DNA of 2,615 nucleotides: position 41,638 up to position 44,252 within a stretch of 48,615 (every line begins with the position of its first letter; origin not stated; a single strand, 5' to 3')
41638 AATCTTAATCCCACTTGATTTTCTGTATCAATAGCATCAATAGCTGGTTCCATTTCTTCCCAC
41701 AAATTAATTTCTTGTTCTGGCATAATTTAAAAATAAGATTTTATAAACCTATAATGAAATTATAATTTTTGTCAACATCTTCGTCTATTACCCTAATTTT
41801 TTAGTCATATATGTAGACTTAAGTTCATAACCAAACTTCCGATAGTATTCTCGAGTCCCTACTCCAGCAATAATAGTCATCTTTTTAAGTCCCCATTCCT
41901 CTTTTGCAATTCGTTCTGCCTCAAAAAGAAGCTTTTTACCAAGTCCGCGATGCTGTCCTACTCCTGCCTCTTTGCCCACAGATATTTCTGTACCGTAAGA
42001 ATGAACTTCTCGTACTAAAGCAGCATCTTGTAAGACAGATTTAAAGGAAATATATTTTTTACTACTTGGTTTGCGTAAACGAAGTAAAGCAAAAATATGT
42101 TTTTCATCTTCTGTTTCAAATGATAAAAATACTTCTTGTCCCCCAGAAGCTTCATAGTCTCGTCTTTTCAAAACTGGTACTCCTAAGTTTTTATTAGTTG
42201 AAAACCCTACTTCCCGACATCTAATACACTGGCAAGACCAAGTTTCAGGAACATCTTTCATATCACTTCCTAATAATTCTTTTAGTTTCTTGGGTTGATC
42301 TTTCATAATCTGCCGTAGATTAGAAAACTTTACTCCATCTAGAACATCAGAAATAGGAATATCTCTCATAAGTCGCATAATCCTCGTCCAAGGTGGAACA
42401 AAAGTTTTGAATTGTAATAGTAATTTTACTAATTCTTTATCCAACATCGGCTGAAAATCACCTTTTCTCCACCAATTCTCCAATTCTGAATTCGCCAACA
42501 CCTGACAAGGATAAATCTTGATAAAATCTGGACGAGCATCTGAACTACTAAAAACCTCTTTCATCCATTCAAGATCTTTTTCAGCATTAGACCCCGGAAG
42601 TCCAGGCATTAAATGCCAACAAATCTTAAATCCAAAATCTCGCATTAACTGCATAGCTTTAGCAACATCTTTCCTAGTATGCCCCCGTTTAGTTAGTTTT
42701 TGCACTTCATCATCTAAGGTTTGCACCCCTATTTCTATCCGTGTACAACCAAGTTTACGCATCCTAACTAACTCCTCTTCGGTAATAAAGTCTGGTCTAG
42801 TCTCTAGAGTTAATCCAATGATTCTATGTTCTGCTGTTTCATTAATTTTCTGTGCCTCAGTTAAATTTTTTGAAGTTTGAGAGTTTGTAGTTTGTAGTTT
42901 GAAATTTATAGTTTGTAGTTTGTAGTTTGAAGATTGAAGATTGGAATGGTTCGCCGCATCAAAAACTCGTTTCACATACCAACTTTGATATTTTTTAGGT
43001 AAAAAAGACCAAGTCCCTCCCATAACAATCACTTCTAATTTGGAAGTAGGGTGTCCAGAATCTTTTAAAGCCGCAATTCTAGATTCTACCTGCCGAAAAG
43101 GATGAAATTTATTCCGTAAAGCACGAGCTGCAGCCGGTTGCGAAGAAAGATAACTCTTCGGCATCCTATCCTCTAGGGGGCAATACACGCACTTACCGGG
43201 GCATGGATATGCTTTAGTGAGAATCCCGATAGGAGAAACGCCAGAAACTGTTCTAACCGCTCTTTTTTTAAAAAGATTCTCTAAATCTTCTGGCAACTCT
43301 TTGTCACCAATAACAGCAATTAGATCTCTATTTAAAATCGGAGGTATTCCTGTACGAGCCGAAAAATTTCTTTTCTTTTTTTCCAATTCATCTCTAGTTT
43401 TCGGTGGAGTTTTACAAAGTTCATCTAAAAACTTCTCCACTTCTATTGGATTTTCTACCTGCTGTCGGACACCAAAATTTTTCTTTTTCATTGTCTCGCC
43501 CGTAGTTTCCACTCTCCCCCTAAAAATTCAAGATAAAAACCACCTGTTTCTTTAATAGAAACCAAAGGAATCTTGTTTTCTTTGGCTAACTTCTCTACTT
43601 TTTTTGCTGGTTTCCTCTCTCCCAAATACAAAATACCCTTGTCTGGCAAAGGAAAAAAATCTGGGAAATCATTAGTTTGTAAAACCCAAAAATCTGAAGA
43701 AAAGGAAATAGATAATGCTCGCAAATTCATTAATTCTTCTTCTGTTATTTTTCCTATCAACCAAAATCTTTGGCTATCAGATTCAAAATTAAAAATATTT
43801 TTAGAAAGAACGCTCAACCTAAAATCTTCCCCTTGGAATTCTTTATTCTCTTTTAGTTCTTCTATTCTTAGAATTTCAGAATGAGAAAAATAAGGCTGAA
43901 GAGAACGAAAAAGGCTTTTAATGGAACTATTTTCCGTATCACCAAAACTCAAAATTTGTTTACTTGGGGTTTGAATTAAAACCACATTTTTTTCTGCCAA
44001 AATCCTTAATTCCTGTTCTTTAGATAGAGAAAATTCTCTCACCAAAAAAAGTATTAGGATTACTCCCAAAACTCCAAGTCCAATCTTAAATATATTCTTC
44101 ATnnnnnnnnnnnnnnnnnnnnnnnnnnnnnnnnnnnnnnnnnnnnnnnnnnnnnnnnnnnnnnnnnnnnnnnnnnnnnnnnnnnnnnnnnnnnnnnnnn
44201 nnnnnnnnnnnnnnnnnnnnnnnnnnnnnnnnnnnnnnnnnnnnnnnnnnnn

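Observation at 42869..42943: Roughly 75-nt heptamer minisatellite embedded in frame in elp3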

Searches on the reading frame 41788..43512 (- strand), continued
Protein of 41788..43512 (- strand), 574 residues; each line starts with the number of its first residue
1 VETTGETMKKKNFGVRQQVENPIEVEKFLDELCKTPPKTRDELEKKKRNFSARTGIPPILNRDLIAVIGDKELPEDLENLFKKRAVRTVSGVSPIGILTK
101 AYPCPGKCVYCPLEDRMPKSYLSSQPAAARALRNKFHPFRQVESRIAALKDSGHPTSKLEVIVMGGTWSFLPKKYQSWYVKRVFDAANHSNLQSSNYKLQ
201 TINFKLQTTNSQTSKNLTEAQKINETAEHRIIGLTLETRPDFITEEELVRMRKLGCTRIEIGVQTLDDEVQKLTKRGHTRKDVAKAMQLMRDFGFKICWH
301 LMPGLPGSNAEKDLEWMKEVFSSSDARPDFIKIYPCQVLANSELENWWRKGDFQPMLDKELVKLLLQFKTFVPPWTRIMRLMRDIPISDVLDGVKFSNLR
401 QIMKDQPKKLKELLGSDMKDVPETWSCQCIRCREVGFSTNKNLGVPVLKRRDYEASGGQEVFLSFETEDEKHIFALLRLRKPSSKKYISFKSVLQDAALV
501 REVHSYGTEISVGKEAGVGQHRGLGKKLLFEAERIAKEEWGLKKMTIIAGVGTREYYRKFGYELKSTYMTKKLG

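Call 47: predict_structure(alignment_id=A1)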
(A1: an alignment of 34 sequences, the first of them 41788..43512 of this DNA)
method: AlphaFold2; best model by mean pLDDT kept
length: 574 residues; sequences in the alignment: 34
mean_pLDDT: 78.8   pTM: 0.77
mean pLDDT of the five models: 78.8, 76.7, 75.3, 74.2, 73.4
residues with pLDDT >= 90: 161; 70-90: 283; 50-70: 75; < 50: 55
segments of 3 or more residues with pLDDT < 50: 1-16, 83-87, 191-210, 508-517
pLDDT, mean of each block of 10 residues (from residue 1): 31 48 88 85 85 83 74 76 52 83 63 52 65 86 86 78 82 92 90 38 40 83 92 91 92 94 79 76 91 92 86 89 87 85 84 88 85 81 71 79 73 70 66 73 86 91 91 90 84 90 67 45 83 96 93 91 94 90
secondary structure, 60 per line:
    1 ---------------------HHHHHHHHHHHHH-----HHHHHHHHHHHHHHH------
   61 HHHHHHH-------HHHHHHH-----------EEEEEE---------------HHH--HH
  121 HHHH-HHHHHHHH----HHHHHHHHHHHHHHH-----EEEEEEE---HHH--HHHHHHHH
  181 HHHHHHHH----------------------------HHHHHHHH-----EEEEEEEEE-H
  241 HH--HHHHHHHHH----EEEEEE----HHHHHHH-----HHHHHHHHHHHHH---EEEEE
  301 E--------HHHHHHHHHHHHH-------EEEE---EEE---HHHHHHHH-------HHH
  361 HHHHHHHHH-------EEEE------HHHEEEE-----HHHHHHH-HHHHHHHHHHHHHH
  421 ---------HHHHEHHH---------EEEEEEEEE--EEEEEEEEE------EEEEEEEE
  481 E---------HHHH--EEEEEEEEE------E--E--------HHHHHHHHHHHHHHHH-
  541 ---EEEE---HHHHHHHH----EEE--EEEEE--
elements in order: H22-34 H40-54 H61-67 H75-81 E93-98 H119-124 H126-133 H138-152 E158-164 H173-188 H217-224 E230-238 H245-253 E258-263 H268-274 H280-292 E296-301 H310-322 E330-333 E337-339 H343-350 H358-369 E377-380 E390-393 H399-405 H407-420 H430-433 E447-455 E458-466 E473-481 H491-494 E497-505 H524-539 E544-547 H551-558 E563-565 E568-572

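Call 51: fold_search(model_id=the predicted structure, library=pdb)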
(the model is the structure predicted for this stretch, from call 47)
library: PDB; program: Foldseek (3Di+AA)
matches with E <= 10: 1185; with E <= 0.001: 43
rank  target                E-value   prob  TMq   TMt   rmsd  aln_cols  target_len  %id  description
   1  8ptx_C                7.7e-45  1.00  0.75  0.80   5.2       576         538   35  Cryo-EM structure of human Elp123 in complex with tRNA, acetyl-CoA, 5'-deoxyadenosine and methionine (released 2024-04-17)
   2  6iad                  6.8e-44  1.00  0.68  0.90   3.3       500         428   39  Apo crystal structure of archaeal Methanocaldococcus infernus Elp3 (del1-54) (released 2019-02-20)
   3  6ia8                  1.4e-43  1.00  0.68  0.91   2.9       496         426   40  Apo crystal structure of archaeal Methanocaldococcus infernus Elp3 (del1-19) (released 2019-02-20)
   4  5l7l                  1.1e-42  1.00  0.65  0.93   3.1       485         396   38  Crystal Structure of Elp3 from Dehalococcoides mccartyi (390-407 GSGSG) (released 2016-08-03)
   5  8pty_C                1.4e-42  1.00  0.70  0.91   2.8       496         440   37  Cryo-EM structure of human Elp123 in complex with 5'-deoxyadenosine and methionine (released 2024-04-17)
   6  8asw_C                1.5e-42  1.00  0.74  0.80   5.5       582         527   33  Cryo-EM structure of yeast Elp123 in complex with alanine tRNA (released 2022-12-07)
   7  5l7j                  1.8e-41  1.00  0.65  0.91   3.9       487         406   39  Crystal Structure of Elp3 from Dehalococcoides mccartyi (released 2016-08-03)
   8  6qk7_C                3.5e-41  1.00  0.71  0.91   2.7       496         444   37  Elongator catalytic subcomplex Elp123 lobe (released 2019-07-17)
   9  8avg_C                1.8e-40  1.00  0.70  0.91   2.6       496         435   36  Cryo-EM structure of mouse Elp123 with bound SAM (released 2022-12-07)
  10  8asv_C                9.1e-40  1.00  0.71  0.87   3.9       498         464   36  Cryo-EM structure of yeast Elongator complex (released 2022-12-07)
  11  6ia6                  2.1e-38  1.00  0.63  0.92   3.0       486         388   37  Crystal structure of the bacterial Dehalococcoides mccartyi Elp3 with desulfo-CoA (released 2019-02-20)
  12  9ccb                  5.8e-06  1.00  0.30  0.39   8.9       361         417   14  X-ray crystal structure of methyl-coenzyme M reductase glutamine methylase (MgmA) from Methanothermobacter marburgensis  (released 2025-01-01)
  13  6fd2_B                1.3e-05  1.00  0.25  0.30  11.2       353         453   14  Radical SAM 1,2-diol dehydratase AprD4 in complex with its substrate paromamine (released 2018-01-17)
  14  5exj                  1.4e-05  1.00  0.29  0.52  10.7       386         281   13  Crystal structure of M. tuberculosis lipoyl synthase at 1.64 A resolution (released 2016-08-10)
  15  1olt                  1.7e-05  1.00  0.29  0.38   6.0       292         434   16  Coproporphyrinogen III oxidase (HemN) from Escherichia coli is a Radical SAM enzyme. (released 2003-12-04)
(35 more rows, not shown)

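Call 56: find_encoding_contigs(protein=P0010, flank=5000, max_places=1)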
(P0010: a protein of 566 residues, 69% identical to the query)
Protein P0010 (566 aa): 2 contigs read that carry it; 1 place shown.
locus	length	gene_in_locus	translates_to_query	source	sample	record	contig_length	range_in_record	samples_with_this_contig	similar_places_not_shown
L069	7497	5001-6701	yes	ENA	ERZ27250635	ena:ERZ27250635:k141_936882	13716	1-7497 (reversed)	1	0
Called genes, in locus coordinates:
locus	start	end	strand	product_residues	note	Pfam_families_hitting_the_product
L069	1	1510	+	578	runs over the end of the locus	PF01558:POR, PF01855:POR_N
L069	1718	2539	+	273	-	PF02775:TPP_enzyme_C, PF12367:PFO_beta_C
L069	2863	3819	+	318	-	-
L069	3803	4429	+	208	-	-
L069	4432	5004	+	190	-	PF01797:Y1_Tnp (faint)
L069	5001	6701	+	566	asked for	PF04055:Radical_SAM, PF16199:Radical_SAM_C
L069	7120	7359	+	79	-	-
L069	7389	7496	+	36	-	?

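Call 57: find_encoding_contigs(protein=P0011, flank=5000, max_places=1)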
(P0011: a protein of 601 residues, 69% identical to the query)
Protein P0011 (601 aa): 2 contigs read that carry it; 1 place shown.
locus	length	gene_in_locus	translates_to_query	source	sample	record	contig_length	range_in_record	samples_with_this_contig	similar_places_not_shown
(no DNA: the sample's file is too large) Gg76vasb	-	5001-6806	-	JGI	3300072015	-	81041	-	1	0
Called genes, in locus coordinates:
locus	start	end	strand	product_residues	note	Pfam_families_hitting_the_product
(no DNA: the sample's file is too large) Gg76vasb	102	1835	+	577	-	PF01558:POR, PF01855:POR_N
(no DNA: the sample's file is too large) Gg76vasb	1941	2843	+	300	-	PF02775:TPP_enzyme_C, PF12367:PFO_beta_C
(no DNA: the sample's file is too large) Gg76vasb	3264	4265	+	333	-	-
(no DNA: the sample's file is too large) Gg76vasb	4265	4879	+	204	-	-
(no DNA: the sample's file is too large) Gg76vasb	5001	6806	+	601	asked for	PF04055:Radical_SAM, PF16199:Radical_SAM_C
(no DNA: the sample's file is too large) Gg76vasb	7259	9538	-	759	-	?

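Call 76: list_cluster_members(proteins=[P0001, P0002, P0121])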
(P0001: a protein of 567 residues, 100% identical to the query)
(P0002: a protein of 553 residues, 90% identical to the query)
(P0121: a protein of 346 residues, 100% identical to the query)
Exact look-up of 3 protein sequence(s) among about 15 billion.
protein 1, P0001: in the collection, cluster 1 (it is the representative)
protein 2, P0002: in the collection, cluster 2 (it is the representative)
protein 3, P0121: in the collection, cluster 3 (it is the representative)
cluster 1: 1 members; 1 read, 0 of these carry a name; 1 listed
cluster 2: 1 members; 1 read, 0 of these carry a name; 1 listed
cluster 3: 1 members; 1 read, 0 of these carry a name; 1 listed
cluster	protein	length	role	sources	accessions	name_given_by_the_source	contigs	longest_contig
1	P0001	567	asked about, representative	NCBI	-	-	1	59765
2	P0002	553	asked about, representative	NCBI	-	-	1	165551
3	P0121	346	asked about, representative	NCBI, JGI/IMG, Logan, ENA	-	-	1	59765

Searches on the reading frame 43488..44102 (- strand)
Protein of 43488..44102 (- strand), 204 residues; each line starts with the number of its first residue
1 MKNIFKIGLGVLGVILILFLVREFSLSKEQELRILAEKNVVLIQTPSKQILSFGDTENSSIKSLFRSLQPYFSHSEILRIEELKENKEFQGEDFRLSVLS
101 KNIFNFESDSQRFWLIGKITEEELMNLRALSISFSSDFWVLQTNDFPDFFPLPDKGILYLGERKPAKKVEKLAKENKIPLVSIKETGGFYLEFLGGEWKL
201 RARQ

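Call 33: search_protein_families(library=pfam, proteins=[window:43488-44102:-])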
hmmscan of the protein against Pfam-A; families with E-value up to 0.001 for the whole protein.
window:43488-44102:- (204 aa): 0 families

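Call 73: find_encoding_contigs(protein=window:43488-44102:-, flank=4000, max_places=10)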
Protein window:43488-44102:- (204 aa): 1 contig read that carries it; 1 place shown.
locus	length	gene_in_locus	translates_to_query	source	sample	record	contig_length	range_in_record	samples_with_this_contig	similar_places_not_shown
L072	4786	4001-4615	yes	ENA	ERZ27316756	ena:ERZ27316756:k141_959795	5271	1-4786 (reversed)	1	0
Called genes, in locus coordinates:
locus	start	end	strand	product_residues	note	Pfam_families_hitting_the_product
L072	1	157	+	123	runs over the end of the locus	-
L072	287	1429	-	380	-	PF13439:Glyco_transf_4 (weak), PF20706:GT4-conflict, PF00534:Glycos_transf_1, PF13692:Glyco_trans_1_4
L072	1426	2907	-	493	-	PF13567:DUF4131, PF03772:Competence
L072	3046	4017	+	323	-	-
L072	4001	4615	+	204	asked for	-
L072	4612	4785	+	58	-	?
